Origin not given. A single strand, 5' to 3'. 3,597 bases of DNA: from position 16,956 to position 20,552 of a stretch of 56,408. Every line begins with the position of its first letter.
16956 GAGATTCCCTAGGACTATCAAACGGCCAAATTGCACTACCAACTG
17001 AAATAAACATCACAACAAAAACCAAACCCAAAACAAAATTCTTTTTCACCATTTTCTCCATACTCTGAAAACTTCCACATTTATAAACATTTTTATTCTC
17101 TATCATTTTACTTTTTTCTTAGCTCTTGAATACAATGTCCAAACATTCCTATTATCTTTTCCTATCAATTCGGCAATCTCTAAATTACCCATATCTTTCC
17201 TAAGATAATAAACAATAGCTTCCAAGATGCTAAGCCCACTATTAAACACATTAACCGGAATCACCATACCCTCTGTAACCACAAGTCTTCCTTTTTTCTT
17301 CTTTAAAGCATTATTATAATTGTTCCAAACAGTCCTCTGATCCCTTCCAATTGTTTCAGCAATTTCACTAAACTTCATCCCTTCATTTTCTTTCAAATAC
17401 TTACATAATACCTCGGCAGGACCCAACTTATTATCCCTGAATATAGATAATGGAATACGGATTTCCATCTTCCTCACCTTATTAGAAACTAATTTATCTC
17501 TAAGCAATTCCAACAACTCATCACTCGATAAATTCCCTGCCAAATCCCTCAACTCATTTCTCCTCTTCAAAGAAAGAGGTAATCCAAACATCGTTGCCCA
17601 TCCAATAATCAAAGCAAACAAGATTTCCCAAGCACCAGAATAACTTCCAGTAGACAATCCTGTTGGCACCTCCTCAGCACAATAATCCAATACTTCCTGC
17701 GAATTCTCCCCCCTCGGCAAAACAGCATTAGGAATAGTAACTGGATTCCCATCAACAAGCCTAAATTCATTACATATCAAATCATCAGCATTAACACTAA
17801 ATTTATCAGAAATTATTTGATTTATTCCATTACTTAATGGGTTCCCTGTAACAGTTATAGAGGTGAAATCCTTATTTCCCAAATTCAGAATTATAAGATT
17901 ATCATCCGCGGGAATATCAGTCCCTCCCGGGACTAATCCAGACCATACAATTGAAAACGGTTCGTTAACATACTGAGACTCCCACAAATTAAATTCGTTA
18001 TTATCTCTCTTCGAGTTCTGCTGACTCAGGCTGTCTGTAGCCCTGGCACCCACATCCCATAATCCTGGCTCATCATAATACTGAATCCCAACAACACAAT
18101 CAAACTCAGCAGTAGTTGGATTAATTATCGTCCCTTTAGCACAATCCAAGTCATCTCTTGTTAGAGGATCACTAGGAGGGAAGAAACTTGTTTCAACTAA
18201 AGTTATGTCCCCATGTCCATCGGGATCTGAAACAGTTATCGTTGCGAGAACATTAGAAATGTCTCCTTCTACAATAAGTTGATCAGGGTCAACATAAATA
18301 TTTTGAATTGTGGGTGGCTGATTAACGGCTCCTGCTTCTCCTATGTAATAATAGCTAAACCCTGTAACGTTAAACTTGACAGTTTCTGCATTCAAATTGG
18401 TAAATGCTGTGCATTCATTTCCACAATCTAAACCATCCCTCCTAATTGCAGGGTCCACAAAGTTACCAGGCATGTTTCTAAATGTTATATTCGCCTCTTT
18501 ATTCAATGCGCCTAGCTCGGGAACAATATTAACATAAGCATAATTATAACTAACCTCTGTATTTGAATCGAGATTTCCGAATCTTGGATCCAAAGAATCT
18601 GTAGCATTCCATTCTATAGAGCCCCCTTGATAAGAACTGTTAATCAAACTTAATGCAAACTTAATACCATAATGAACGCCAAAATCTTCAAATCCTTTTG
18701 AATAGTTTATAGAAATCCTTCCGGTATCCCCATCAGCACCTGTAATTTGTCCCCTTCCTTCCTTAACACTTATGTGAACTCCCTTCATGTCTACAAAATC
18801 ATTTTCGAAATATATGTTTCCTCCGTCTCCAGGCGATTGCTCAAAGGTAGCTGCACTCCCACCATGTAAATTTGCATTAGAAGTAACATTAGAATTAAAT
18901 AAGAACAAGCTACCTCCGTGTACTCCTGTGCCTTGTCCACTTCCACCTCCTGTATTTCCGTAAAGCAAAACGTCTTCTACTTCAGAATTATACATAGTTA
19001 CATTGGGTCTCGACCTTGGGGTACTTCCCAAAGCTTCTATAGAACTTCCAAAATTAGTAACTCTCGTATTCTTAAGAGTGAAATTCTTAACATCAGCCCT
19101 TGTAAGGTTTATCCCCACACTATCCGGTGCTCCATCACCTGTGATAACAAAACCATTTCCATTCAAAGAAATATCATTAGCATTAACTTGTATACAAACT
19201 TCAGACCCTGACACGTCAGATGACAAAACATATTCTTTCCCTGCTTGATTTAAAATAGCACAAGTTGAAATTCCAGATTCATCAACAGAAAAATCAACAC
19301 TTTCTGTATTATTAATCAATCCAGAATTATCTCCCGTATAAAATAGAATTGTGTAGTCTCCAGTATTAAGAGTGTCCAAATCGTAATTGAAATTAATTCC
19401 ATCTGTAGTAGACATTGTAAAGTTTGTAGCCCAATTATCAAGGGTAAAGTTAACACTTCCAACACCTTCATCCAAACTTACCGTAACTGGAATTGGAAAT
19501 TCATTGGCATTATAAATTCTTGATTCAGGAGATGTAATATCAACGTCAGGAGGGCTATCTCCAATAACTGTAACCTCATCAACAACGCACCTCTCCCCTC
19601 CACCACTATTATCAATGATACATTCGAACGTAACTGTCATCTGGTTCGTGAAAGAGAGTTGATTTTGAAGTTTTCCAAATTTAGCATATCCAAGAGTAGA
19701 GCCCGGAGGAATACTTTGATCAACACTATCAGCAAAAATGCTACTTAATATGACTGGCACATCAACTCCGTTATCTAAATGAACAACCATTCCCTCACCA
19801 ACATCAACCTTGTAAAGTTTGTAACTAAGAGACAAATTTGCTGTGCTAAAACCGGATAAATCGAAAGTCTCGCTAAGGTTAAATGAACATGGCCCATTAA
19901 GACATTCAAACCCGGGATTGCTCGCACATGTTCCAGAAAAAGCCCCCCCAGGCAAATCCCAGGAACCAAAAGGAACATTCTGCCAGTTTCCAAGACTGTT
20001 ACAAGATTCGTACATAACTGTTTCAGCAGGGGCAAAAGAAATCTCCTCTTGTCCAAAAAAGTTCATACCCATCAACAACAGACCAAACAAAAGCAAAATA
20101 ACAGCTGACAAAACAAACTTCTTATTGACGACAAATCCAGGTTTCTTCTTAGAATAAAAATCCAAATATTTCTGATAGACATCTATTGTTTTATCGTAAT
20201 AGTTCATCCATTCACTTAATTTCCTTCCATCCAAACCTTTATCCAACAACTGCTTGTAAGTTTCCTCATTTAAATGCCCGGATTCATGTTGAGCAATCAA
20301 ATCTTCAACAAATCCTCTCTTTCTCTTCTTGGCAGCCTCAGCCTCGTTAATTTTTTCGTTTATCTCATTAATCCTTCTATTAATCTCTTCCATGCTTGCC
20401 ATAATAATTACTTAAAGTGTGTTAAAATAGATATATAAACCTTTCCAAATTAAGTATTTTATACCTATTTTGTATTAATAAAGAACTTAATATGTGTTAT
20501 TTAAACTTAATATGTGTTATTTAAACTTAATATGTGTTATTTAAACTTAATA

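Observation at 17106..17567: Giant surface protein ends in two cytoplasmic HTH modules: a candidate membrane-tethered transcription factor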

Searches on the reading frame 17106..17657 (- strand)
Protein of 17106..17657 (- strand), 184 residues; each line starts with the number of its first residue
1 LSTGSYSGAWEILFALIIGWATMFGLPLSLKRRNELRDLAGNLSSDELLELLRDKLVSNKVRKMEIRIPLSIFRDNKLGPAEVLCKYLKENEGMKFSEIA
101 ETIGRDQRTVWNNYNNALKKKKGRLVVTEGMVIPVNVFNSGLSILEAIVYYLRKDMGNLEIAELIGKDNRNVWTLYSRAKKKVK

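Call 3: search_protein_families(library=pfam, proteins=[window:17106-17600:-], max_evalue=1)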
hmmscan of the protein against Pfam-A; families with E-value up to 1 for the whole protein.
window:17106-17600:- (165 aa): 11 families
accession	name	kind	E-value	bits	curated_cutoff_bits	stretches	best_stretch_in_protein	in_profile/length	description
PF08281.18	Sigma70_r4_2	-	9.2e-11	41.7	25.7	2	126-163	14-53/54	Sigma-70, region 4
PF02001.22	DUF134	-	0.00026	21.9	27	1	65-107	41-83/98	Protein of unknown function DUF134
PF13412.12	HTH_24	-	0.00078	19.4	21.9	1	67-95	10-38/48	Winged helix-turn-helix DNA-binding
PF13384.12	HTH_23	-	0.0024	18.1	24.6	1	72-94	16-37/50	Homeodomain-like domain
PF13936.12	HTH_38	-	0.02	15.1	27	0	72-91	18-37/44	Helix-turn-helix domain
PF13921.12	Myb_DNA-bind_6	-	0.044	14.4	22.9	1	64-102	8-46/60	Myb-like DNA-binding domain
PF25212.1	HVO_A0114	-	0.061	13.6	27.6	1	66-94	28-56/84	HVO_A0114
PF08279.18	HTH_11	-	0.064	13.6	25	1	67-93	7-34/55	HTH domain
PF03444.21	HrcA_DNA-bdg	-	0.065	13.3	21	1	67-95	16-44/79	Winged helix-turn-helix transcription repressor, HrcA DNA-binding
PF08535.16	KorB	-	0.078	13.4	22.3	0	72-91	1-20/89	KorB domain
PF11838.14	ERAP1_C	-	0.15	11.8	38.2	1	20-72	207-259/318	ERAP1-like C-terminal domain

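Call 4: search_protein_families(library=ncbifam, proteins=[window:17106-17600:-], max_evalue=1)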
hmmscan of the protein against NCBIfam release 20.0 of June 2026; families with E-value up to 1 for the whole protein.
window:17106-17600:- (165 aa): 11 families
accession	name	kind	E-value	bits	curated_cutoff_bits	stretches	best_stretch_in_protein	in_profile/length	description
TIGR02937.1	sigma70-ECF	superfamily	8.5e-06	25.5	42.9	2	58-101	117-160/165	sigma-70 family RNA polymerase sigma factor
TIGR02984.1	Sig-70_plancto1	subfamily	3.9e-05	23.3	183.75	1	69-103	151-185/189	RNA polymerase sigma-70 factor, Planctomycetaceae-specific subfamily 1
TIGR02957.1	SigX4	subfamily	0.00013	21.2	323.25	1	123-164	109-152/281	RNA polymerase sigma-70 factor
NF007214.0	PRK09636.1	subfamily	0.00024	20.4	271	1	110-165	103-160/293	RNA polymerase sigma factor SigJ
NF058625.1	sigma_PG0214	equivalog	0.0017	18.1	130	0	66-95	121-150/170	GFO_1088 family ECF-type sigma factor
TIGR03879.1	near_KaiC_dom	domain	0.0029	18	65.1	1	68-96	29-57/91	probable regulatory domain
NF003257.0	PRK04217.1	equivalog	0.0038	17.4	115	1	69-108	53-92/110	hypothetical protein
TIGR02985.1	Sig70_bacteroi1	subfamily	0.0074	16.5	126.4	1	69-101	125-157/162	RNA polymerase sigma-70 factor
NF007213.0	PRK09635.1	equivalog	0.014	14.6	317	1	46-92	107-152/290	RNA polymerase sigma factor SigI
NF006147.0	PRK08295.1-4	equivalog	0.039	13.5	212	0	63-101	160-195/201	RNA polymerase factor sigma-70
TIGR01884.1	cas_HTH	subfamily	0.046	13.1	60.2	1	63-102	146-183/202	CRISPR-associated CARF protein Csa3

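Call 5: search_solved_structures(query=window:17106-17600:-, max_evalue=10, show_alignments=3)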
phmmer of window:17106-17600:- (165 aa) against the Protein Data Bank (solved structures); distinct sequences matched with E-value up to 10: 6.
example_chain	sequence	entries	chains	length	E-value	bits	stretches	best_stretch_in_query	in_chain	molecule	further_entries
7jtk_u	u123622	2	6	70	0.038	17.2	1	14-73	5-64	Predicted protein | FAP385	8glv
6kr4_A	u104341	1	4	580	0.16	15.1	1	68-106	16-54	Receptor-type tyrosine-protein phosphatase F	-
1lar_A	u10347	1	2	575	0.17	15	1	68-106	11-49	PROTEIN (LAR)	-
2ftw_A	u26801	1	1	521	0.79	12.9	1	47-94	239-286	dihydropyrimidine amidohydrolase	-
2aan_A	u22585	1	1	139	1.6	11.9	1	69-153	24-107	auracyanin A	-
2nv5_A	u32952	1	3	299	2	11.6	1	68-106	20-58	protein-tyrosine-phosphatase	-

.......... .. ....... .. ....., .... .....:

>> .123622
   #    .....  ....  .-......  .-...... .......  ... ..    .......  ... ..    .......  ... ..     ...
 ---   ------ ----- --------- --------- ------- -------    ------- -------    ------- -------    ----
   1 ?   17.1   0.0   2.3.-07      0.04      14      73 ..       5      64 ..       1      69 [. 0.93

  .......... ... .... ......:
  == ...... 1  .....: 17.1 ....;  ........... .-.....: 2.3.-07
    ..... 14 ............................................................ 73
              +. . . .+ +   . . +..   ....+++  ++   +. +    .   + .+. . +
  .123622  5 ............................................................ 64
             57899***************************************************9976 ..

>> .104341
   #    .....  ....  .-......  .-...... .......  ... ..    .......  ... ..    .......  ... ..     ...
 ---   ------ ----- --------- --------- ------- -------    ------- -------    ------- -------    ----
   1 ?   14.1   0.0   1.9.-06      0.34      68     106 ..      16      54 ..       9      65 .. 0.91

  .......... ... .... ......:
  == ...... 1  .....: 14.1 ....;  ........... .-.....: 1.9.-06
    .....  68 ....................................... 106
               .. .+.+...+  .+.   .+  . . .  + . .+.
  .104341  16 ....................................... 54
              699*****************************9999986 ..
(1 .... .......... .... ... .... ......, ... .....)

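Call 8: find_homologous_proteins(query=window:17106-17657:-, max_evalue=0.001)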
Query seq(184 aa) (184 aa): 29 proteins with E <= 0.001 among 192 candidates.
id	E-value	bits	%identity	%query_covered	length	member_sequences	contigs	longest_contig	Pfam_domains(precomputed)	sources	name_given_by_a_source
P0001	1.4e-79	284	100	73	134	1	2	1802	PF08281.19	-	-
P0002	3.8e-34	136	58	64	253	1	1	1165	PF08281.19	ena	-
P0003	5.0e-34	136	60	65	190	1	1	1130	PF13936.13,PF08281.19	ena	-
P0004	2.9e-32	130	53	77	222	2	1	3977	-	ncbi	-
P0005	1.1e-31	128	58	61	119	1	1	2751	PF25212.3,PF13384.13,PF08281.19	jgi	jgi:DNA-directed RNA polymerase specialized sigma24 family protein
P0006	2.6e-31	127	44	97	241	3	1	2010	PF08281.19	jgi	jgi:DNA-directed RNA polymerase specialized sigma24 family protein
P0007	2.5e-27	114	48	76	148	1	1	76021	PF08281.19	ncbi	-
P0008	1.2e-26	112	50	74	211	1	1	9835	-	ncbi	-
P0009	2.8e-25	107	51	62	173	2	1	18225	PF13384.13,PF13936.13,PF08281.19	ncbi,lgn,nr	ncbi:hypothetical protein HQ529_03245 [Candidatus Woesearchaeota archaeon]|nr:hypothetical protein [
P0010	1.0e-23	102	42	80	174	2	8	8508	-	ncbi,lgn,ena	-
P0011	1.5e-23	102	42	82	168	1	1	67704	-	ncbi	-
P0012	1.5e-23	101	41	76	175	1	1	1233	-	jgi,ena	-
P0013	2.9e-22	97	45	64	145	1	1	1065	PF13384.13,PF08281.19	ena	-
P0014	3.3e-22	97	46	65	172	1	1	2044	PF08281.19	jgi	-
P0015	9.2e-22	96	41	76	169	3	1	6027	-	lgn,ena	-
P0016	1.3e-20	92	39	66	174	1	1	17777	PF13384.13,PF13936.13,PF08281.19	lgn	-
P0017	3.1e-20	91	38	83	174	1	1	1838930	PF08281.19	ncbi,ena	-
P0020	8.7e-19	86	42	63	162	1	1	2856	PF08279.19,PF13384.13,PF13936.13,PF08281.19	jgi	jgi:DNA-binding CsgD family transcriptional regulator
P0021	2.1e-18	85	43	64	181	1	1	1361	PF08281.19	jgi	jgi:DNA-directed RNA polymerase specialized sigma24 family protein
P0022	5.8e-18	83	41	63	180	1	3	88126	PF13384.13,PF08281.19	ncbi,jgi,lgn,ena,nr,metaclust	ncbi:hypothetical protein AYK26_03940 [Euryarchaeota archaeon SM23-78]|nr:MAG: hypothetical protein 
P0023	6.1e-18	83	40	79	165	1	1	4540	PF13384.13,PF08281.19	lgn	-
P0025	3.7e-16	77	40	78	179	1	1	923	PF08281.19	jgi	jgi:hypothetical protein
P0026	5.5e-16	77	44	65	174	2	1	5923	PF13384.13,PF08281.19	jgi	jgi:DNA-binding CsgD family transcriptional regulator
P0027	1.8e-12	65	39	65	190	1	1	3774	PF08281.19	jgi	jgi:hypothetical protein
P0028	3.9e-12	64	34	90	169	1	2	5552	PF08281.19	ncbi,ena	-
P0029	2.1e-10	59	38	54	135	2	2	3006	PF08281.19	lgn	-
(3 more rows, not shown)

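Call 22: predict_structure(alignment_id=A1)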
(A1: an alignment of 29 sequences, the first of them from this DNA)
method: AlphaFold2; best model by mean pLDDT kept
length: 184 residues; sequences in the alignment: 29
mean_pLDDT: 90.5   pTM: 0.73
mean pLDDT of the five models: 90.5, 89.0, 88.9, 88.4, 88.2
residues with pLDDT >= 90: 124; 70-90: 48; 50-70: 10; < 50: 2
segments of 3 or more residues with pLDDT < 50: none
pLDDT, mean of each block of 10 residues (from residue 1): 59 80 74 81 88 87 89 97 98 97 97 98 95 96 98 98 97 98 96
secondary structure, 60 per line:
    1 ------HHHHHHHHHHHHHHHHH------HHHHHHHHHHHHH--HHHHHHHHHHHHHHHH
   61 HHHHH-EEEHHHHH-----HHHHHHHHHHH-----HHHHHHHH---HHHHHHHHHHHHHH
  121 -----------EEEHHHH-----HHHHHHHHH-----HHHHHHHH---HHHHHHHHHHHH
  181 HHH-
elements in order: H7-23 H30-42 H45-65 E67-69 H70-74 H80-90 H96-103 H107-120 E132-134 H135-138 H144-152 H158-165 H169-183

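Call 26: fold_search(model_id=the predicted structure, library=pdb)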
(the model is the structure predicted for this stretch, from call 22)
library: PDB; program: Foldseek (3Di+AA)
matches with E <= 10: 868; with E <= 0.001: 0
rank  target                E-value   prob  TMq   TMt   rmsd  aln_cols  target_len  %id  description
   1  9n9q_C                5.4e-02  0.66  0.24  0.17  26.9       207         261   14  Cryo-EM structure of the RNA-guided transcription complex (released 2025-12-24)
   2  9a7s_A                1.0e-01  0.82  0.23  0.17  21.8       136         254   15  Integrative model of RPSD-RPOB by crosslinking MS and deep learning (released 2024-09-18)
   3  9a50_A                1.0e-01  0.66  0.22  0.16  24.0       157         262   15  Integrative model of RPSB-RPOC by crosslinking MS and deep learning (released 2024-09-18)
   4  6f8h_A                2.1e-01  0.47  0.20  0.33   8.1       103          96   14  antitoxin GraA (released 2019-01-30)
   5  5fgm                  2.3e-01  1.00  0.24  0.67   1.4        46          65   24  Streptomyces coelicolor SigR region 4 (released 2016-03-02)
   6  6jcy_F                2.3e-01  0.69  0.25  0.28  22.5       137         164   18  Mycobacterium tuberculosis RNA polymerase transcription initiation open complex with a chimeric ECF sigma factor sigH/ (released 2019-05-29)
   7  6f8s_C                2.3e-01  0.47  0.20  0.33   7.9       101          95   15  Toxin-Antitoxin complex GraTA (released 2018-07-11)
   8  6f8s_A                2.6e-01  0.35  0.20  0.34   8.8       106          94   15  Toxin-Antitoxin complex GraTA (released 2018-07-11)
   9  1or7_A                2.7e-01  0.69  0.25  0.25  17.2       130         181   18  Crystal Structure of Escherichia coli sigmaE with the Cytoplasmic Domain of its Anti-sigma RseA (released 2003-04-15)
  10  6koq_F                2.9e-01  0.66  0.26  0.32  22.9       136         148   19  Mycobacterium tuberculosis initial transcription complex comprising sigma H and 5'-OH RNA of 10 nt (released 2020-03-11)
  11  5e17_F                3.1e-01  0.66  0.24  0.13  23.2       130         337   21  T. thermophilus transcription initiation complex having a RRR discriminator sequence and a nontemplate-strand length c (released 2016-03-09)
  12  8jzt_A                3.3e-01  1.00  0.24  0.76   0.8        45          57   24  The sigF and anti-sigma factor complex (released 2024-10-16)
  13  8z6g_B                3.3e-01  0.63  0.24  0.26  16.6       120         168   13  the AlgU-MucAcyto complex structure in Pseudomonas aeruginosa (released 2024-05-08)
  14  6kon_F                3.3e-01  0.63  0.23  0.24  23.3       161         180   15  Mycobacterium tuberculosis initial transcription complex comprising sigma H and 5'-OH RNA of 5 nt (released 2020-03-11)
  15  4lfu                  3.4e-01  0.87  0.22  0.18  12.1        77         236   16  Crystal structure of Escherichia coli SdiA in the space group C2 (released 2014-03-19)
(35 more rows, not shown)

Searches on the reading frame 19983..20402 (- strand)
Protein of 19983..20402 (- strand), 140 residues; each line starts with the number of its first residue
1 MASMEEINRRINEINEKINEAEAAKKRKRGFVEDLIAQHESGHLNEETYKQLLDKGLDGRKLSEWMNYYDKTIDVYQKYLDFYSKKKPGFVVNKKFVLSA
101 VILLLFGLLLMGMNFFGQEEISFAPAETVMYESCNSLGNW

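Call 44: find_homologous_proteins(query=window:19983-20402:-, max_evalue=0.01)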
Query seq(140 aa): 57 candidates shared short words with the query, none scored E <= 0.01.

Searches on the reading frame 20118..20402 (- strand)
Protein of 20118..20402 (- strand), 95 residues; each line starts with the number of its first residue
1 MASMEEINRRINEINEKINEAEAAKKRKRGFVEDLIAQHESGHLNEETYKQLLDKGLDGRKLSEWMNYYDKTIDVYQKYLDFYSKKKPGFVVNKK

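Call 64: search_solved_structures(query=A4, max_evalue=10, show_alignments=0)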
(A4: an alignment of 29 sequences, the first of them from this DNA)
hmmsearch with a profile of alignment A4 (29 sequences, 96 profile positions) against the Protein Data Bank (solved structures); distinct sequences matched with E-value up to 10: 92 (the best 60 are shown).
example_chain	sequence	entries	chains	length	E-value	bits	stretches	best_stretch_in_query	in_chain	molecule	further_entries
9s9i_A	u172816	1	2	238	0.013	18.9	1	6-61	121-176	Cell division protein CdvA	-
9s9g_A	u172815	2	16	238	0.014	18.8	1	6-61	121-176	Cell division protein CdvA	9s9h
2p6v_A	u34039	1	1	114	0.018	18.5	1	3-59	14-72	Transcription initiation factor TFIID subunit 4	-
1xdj_A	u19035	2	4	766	0.047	17.1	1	33-59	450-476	5-methyltetrahydropteroyltriglutamate--homocysteine methyltransferase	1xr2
1xpg_A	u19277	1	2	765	0.048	17.1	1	33-59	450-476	5-methyltetrahydropteroyltriglutamate--homocysteine methyltransferase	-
6pcf_B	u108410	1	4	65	0.06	16.8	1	45-78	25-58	Cytochrome c oxidase assembly factor 6 homolog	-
1t7l_A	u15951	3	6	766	0.07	16.5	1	33-59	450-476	5-methyltetrahydropteroyltriglutamate--homocysteine methyltransferase | 5-methyltetrahydropteroyltriglutamate-homocysteine methyltransferase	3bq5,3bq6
6pce_A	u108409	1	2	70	0.073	16.5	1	45-78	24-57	Cytochrome c oxidase assembly factor 6 homolog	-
6nl3_A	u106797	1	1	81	0.075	16.4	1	46-78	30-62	Cytochrome c oxidase assembly factor 6 homolog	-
5cws_D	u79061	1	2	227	0.076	16.4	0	6-32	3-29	Nucleoporin NUP49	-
7xfr_B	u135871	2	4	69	0.099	16.1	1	1-60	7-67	Autophagy-related protein 16-1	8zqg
7tbi_N1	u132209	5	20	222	0.12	15.8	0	6-32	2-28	Nup57 | NUP58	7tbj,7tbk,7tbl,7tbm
6gsa_E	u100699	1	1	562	0.13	15.7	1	40-78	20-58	Centromere DNA-binding protein complex CBF3 subunit A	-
4g2k_A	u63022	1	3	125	0.2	15.1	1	4-41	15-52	General control protein GCN4, Envelope glycoprotein GP2 chimera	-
2m1n_A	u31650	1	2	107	0.2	15.1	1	9-92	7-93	Type III secretion system filament chaperone CesA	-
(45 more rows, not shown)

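Call 65: search_protein_families(library=pfam, alignment_id=A4, max_evalue=1)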
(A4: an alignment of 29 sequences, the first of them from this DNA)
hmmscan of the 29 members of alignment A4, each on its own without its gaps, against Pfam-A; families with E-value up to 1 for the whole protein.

A. member 1, seq(95 aa): 3 families
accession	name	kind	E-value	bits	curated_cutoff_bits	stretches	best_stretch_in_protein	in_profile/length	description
PF19416.4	Astro_VPg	-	0.048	15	25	1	26-81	15-73/104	Astrovirus VPg protein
PF11488.14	Lge1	-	0.13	12.8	25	1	2-45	16-59/71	Transcriptional regulatory protein LGE1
PF12896.12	ANAPC4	-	0.15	12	23.1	1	4-69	49-109/203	Anaphase-promoting complex, cyclosome, subunit 4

B. families by the number of members that match (of 29 scanned): 83 families (the first 25 are shown)
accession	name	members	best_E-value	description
PF23202.1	PAH_ZNF598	10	0.00011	ZNF598 PAH domain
PF07531.19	TAFH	5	0.00025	NHR1 homology to TAF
PF08702.15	Fib_alpha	3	0.013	Fibrinogen alpha/beta chain family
PF08044.16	DUF1707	2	0.00049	DUF1707 SHOCT-like domain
PF19272.4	ASMase_C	2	0.001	Acid sphingomyelin phosphodiesterase C-terminal region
PF11488.14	Lge1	2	0.0064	Transcriptional regulatory protein LGE1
PF05120.17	GvpG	2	0.021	Gas vesicle protein G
PF09851.14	SHOCT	2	0.023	Short C-terminal domain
PF01221.23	Dynein_light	2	0.024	Dynein light chain type 1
PF18822.6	CdvA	2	0.032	CdvA-like coiled-coil domain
PF18495.6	VbhA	2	0.057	Antitoxin VbhA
PF03194.20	LUC7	2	0.058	LUC7 N_terminus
PF05377.16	FlaC_arch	2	0.098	Flagella accessory protein C (FlaC)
PF12408.13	DUF3666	1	0.0045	Ribose-5-phosphate isomerase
PF02403.27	Seryl_tRNA_N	1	0.0046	Seryl-tRNA synthetase N-terminal domain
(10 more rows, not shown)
